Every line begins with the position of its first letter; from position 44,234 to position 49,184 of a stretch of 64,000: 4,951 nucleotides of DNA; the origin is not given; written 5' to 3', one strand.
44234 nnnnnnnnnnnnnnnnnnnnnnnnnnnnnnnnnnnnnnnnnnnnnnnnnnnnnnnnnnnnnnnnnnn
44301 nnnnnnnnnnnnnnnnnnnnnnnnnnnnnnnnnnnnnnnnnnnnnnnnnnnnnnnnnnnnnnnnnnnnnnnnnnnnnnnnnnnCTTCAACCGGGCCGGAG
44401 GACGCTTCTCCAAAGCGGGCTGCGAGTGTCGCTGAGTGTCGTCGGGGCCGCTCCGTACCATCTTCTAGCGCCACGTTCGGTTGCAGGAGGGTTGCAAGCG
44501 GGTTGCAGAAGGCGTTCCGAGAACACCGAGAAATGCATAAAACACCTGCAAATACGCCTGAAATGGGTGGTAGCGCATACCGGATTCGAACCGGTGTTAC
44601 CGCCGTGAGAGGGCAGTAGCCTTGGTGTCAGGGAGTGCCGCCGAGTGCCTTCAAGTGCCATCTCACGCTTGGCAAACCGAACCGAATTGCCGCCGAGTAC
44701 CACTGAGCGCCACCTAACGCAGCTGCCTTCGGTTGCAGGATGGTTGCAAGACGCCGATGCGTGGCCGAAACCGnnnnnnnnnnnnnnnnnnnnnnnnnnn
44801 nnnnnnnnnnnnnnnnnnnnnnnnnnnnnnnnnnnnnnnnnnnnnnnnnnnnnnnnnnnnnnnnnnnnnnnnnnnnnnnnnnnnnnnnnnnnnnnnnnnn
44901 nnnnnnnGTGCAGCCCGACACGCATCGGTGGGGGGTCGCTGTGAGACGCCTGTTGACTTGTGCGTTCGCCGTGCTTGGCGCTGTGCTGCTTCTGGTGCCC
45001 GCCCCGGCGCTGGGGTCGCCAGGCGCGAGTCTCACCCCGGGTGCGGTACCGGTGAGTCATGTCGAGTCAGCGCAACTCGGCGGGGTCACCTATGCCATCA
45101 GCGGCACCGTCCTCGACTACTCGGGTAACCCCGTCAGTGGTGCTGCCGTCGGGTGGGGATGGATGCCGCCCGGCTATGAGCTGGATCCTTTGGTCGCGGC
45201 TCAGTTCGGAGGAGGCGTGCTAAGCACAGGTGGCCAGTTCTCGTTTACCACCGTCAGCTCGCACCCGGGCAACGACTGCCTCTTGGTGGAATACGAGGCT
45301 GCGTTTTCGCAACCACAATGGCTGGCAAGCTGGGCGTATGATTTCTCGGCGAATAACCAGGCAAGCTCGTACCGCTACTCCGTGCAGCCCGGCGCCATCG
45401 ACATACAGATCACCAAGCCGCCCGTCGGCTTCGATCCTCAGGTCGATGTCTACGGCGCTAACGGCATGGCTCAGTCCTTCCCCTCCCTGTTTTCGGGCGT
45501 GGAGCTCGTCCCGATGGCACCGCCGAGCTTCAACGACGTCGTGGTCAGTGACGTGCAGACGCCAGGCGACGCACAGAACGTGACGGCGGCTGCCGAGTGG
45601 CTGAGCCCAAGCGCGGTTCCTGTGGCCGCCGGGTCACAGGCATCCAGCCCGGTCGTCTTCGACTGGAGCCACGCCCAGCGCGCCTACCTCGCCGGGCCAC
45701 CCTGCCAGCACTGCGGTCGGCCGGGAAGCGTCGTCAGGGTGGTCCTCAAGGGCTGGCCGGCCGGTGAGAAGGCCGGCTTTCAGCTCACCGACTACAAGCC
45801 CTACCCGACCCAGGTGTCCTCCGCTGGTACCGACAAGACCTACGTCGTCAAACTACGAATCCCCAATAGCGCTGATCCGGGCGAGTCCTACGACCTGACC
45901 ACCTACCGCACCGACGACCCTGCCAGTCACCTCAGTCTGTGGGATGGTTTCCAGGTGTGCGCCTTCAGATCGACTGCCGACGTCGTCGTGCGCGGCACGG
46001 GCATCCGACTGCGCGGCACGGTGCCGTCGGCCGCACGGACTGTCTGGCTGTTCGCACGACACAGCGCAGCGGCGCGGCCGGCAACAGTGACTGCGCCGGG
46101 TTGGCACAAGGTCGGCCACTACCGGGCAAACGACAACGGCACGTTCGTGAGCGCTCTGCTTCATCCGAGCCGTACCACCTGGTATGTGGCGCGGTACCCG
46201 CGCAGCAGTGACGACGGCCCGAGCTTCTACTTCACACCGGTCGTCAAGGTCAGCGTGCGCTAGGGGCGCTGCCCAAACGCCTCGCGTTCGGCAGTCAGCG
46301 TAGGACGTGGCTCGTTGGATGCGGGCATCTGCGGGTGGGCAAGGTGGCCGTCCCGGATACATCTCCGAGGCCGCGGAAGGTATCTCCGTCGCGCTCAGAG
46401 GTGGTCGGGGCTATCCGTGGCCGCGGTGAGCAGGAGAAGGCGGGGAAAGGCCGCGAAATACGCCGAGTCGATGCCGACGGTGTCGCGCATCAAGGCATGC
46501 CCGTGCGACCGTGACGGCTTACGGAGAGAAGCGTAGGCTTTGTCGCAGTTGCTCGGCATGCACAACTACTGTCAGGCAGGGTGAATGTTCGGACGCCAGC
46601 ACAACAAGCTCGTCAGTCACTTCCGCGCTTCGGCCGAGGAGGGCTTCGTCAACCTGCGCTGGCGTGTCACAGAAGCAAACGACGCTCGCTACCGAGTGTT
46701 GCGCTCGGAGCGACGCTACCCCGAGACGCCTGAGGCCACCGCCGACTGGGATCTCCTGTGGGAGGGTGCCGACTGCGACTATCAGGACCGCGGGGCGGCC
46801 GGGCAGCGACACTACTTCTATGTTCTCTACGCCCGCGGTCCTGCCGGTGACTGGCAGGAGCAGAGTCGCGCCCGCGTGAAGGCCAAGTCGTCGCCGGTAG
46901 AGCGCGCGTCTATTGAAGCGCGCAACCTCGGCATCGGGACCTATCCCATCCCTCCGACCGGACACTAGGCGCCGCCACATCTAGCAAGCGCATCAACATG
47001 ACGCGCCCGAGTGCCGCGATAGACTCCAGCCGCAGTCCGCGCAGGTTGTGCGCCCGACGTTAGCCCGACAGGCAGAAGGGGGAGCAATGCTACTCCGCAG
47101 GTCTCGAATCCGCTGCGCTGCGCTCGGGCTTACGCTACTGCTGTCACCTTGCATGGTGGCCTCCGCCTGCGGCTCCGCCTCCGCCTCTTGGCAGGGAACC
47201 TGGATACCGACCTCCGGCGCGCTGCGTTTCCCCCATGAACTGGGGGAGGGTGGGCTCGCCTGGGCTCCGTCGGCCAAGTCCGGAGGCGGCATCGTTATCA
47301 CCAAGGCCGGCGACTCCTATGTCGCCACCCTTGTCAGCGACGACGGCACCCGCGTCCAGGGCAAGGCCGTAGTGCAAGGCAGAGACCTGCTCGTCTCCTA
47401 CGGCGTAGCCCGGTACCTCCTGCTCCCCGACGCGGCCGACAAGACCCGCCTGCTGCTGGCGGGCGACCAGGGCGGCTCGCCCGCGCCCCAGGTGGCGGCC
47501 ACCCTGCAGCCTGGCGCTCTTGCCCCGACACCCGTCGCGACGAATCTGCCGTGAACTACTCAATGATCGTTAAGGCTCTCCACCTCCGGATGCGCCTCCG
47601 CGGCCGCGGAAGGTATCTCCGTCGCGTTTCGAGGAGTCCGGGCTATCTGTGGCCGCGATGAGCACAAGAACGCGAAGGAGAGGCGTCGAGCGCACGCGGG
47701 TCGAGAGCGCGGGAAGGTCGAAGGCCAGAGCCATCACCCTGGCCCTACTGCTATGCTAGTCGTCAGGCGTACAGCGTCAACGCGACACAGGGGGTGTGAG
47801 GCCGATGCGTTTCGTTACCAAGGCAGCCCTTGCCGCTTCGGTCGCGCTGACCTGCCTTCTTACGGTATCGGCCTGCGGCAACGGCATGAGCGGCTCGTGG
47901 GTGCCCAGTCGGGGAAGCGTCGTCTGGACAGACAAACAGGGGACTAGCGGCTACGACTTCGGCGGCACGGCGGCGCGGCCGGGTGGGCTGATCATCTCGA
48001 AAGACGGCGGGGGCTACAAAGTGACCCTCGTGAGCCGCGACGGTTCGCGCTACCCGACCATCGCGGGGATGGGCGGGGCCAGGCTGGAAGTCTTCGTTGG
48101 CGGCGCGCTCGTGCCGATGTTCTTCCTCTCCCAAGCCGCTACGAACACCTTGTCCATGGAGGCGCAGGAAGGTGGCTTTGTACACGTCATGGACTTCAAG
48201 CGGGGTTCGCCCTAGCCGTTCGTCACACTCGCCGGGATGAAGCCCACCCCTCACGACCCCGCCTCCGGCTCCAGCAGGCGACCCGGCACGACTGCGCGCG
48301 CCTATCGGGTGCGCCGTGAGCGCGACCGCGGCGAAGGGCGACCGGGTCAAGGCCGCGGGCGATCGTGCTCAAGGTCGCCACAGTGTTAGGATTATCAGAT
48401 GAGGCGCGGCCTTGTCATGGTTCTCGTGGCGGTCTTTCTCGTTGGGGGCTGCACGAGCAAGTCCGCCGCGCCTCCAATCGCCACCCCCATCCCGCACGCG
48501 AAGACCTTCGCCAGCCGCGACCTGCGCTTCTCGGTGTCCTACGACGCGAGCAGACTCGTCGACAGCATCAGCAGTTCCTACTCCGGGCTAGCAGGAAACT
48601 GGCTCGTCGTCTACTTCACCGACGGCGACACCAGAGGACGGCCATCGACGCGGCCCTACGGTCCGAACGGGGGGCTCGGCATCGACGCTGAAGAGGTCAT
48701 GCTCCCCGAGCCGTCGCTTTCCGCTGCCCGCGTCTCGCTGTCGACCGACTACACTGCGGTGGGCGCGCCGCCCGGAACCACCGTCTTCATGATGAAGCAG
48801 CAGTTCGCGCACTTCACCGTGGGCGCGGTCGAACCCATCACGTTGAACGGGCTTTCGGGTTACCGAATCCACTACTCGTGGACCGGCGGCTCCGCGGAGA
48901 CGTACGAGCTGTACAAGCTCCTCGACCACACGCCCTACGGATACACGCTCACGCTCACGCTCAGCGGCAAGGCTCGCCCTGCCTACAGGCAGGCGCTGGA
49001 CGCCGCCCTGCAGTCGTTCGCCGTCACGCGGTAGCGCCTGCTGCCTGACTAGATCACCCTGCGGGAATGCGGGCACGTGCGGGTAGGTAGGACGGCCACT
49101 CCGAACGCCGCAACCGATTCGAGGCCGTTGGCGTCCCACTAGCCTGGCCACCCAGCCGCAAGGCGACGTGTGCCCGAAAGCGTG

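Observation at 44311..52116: Integrase-less island accreted at tRNA-Glu(CUC): a 47-bp tRNA 3'-half direct repeat, a 7.4-kb cargo element and a 0.3-kb miniature element in tandem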

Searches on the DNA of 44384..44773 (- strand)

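Call 67: search_dna_similar(query=window:44384-44773:-, collection=phages, mode=distant, max_rows=10)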
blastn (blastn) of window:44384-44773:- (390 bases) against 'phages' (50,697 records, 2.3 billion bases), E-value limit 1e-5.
Records with a match: 1; places in all: 2; records where one place covers at least 80% of the query: 0.
Best place of each record, by identity: 90-95% 1.
By first word of the organism name: Bacteriophage 1.
By host as written in the record: - 1.
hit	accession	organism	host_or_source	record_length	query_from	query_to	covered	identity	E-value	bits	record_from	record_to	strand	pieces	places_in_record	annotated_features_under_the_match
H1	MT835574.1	Bacteriophage sp.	human fecal samples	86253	160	204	12%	91.1%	3e-8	64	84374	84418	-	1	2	record has no annotation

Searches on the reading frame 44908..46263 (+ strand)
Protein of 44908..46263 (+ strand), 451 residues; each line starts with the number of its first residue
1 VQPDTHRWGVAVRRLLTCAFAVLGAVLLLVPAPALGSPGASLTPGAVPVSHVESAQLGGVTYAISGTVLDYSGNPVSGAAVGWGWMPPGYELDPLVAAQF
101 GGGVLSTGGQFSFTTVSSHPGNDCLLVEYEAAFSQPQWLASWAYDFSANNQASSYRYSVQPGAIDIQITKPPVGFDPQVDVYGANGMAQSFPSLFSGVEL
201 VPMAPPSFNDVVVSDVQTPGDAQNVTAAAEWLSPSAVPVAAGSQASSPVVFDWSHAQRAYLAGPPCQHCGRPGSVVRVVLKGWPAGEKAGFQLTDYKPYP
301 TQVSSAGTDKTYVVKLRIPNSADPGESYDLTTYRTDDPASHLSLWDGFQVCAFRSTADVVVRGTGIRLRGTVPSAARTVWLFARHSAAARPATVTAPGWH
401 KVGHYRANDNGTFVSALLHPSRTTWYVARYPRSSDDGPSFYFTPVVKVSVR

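Call 11: search_protein_families(library=pfam, proteins=[window:44908-46263:+], max_evalue=0.1)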
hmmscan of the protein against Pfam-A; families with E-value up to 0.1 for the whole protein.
window:44908-46263:+ (451 aa): 1 family
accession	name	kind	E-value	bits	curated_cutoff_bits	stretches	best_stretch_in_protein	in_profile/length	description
PF13620.12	CarboxypepD_reg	-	0.0058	17.4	32.3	0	64-81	2-19/82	Carboxypeptidase regulatory-like domain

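Call 52: find_homologous_proteins(query=window:44908-46263:+, max_evalue=1e-10)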
Query window:44908-46263:+ (451 aa): 8 proteins with E <= 1e-10 among 8000 candidates.
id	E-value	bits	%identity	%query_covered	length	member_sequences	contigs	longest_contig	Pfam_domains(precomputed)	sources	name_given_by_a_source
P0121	2.4e-296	1001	100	98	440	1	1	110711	-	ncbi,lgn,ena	-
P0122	1.5e-250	850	87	98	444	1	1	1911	-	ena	-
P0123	4.6e-186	638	86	73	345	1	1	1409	-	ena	-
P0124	2.4e-130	454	55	98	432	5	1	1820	-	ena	-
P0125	5.0e-99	351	84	42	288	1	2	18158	-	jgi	jgi:hypothetical protein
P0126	2.1e-86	309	46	87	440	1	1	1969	-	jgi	jgi:hypothetical protein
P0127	1.6e-67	247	41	89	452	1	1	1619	-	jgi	jgi:hypothetical protein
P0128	1.4e-62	230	40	86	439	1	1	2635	-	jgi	jgi:hypothetical protein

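Call 53: find_encoding_contigs(protein=P0125, flank=10000, max_places=4)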
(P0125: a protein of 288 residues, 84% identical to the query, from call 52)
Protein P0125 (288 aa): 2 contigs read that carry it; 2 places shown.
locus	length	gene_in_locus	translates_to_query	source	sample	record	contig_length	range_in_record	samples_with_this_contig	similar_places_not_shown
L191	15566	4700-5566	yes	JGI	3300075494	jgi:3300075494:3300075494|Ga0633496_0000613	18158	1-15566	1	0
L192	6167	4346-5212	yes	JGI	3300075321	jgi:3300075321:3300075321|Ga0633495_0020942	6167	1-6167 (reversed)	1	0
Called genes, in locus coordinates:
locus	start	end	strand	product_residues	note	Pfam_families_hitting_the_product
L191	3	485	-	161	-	?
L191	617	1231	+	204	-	PF00440:TetR_N, PF17920:TetR_C_16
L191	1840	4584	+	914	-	PF14870:PSII_BNR (weak), PF15902:Sortilin-Vps10 (faint), PF02012:BNR (faint), PF14870:PSII_BNR, PF19077:Big_13 (faint)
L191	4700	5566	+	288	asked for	-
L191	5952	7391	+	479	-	PF02085:Cytochrom_CIII (faint), PF14522:Cytochrome_C7 (faint), PF14537:Cytochrom_c3_2 (faint)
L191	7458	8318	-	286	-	PF01292:Ni_hydr_CYTB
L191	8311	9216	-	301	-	PF02085:Cytochrom_CIII (faint), PF14522:Cytochrome_C7 (faint), PF14537:Cytochrom_c3_2 (faint), PF22113:Mtrc-MtrF_II-IV_dom (faint), PF09699:Paired_CXXCH_1 (weak)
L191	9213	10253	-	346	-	PF03264:Cytochrom_NNT, PF02085:Cytochrom_CIII (faint), PF14522:Cytochrome_C7 (faint), PF14537:Cytochrom_c3_2 (faint)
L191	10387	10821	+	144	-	-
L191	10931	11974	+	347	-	-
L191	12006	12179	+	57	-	-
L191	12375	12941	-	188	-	PF01966:HD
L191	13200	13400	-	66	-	-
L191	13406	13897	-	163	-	-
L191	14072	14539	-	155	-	PF08281:Sigma70_r4_2 (weak), PF13384:HTH_23 (weak)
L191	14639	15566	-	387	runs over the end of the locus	PF14659:Phage_int_SAM_3, PF00589:Phage_integrase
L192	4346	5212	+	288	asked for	-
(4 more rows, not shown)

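Call 54: find_encoding_contigs(protein=P0121, flank=10000, max_places=4)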
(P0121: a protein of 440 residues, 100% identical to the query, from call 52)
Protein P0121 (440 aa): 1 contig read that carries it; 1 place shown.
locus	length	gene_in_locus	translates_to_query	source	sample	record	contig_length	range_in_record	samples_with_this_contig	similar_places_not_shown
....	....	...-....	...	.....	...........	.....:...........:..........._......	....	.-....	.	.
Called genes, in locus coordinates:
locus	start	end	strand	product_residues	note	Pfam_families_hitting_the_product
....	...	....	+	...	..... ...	-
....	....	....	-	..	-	-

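Call 66: list_cluster_members(proteins=[P0121, P0004, P0125])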
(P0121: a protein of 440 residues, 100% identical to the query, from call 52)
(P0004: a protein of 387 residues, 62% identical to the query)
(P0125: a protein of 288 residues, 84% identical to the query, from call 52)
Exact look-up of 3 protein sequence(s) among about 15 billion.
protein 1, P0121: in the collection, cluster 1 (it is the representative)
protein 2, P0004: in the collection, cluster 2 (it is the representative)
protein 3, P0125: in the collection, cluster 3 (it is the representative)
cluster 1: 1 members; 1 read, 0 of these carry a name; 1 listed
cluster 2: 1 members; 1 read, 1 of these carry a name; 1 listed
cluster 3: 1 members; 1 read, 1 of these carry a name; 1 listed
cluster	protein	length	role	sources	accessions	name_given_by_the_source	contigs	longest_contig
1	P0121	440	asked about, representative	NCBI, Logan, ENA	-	-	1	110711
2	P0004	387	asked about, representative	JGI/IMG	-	integrase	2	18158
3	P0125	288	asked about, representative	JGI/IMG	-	hypothetical protein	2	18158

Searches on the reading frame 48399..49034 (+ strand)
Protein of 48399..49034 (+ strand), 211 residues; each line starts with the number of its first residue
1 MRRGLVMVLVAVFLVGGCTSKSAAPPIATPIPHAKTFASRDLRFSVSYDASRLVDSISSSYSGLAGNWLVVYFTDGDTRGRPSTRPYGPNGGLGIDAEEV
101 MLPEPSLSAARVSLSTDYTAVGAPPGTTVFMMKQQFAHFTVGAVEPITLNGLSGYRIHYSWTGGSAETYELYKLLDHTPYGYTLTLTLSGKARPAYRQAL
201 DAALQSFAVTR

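Call 11: search_protein_families(library=pfam, proteins=[window:48399-49034:+], max_evalue=0.1)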
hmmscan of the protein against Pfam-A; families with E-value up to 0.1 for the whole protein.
window:48399-49034:+ (211 aa): 1 family
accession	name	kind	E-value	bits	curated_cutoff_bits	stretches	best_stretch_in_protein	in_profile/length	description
PF08786.17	DcrB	-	6.9e-05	23.4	27.2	1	131-206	52-127/127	DcrB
